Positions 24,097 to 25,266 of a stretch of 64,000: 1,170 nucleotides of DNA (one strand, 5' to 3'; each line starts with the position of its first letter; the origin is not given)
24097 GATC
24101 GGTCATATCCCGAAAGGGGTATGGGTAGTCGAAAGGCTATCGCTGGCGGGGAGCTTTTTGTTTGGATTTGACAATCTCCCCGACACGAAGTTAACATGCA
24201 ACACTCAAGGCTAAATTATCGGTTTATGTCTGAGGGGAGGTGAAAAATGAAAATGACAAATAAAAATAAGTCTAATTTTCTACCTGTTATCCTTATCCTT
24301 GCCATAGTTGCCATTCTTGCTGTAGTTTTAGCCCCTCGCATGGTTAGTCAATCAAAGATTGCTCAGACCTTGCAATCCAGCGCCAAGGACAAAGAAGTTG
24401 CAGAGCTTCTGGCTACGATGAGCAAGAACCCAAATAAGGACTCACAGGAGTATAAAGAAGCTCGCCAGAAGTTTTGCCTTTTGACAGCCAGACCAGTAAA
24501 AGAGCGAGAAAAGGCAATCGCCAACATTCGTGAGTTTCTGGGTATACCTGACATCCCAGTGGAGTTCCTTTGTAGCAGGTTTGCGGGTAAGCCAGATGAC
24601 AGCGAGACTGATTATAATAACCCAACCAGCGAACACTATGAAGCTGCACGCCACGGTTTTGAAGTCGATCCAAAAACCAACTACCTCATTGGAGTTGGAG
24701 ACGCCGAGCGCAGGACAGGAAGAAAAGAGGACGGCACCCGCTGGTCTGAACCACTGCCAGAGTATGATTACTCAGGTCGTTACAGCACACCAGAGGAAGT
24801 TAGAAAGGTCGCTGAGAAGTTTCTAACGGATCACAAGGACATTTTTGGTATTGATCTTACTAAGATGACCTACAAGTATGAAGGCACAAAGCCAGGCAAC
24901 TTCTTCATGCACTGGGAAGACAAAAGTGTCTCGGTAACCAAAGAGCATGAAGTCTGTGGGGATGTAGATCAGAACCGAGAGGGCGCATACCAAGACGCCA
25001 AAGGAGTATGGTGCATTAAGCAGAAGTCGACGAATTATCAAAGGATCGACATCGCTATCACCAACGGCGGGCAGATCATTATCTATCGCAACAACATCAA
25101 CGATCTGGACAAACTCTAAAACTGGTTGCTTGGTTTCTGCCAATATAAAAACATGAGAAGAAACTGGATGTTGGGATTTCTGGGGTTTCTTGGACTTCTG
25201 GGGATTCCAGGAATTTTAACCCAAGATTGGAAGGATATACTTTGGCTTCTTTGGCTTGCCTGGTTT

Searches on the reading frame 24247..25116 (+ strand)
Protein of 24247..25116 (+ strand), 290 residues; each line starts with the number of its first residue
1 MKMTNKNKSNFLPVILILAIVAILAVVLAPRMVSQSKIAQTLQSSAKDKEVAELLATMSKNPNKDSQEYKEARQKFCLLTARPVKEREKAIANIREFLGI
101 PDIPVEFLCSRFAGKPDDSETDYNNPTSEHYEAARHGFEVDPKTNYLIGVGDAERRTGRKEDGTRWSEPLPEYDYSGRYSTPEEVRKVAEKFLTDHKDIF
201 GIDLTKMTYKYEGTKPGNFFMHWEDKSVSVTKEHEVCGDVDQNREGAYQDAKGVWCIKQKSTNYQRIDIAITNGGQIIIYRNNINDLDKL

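Call 35: search_protein_families(library=pfam, proteins=[window:24247-25116:+], max_evalue=0.001)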
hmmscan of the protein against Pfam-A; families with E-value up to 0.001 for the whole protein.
window:24247-25116:+ (290 aa): 0 families

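Call 36: search_protein_families(library=padloc, proteins=[window:24247-25116:+], max_evalue=0.001)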
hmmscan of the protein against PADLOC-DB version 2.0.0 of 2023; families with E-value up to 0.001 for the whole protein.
window:24247-25116:+ (290 aa): 0 families
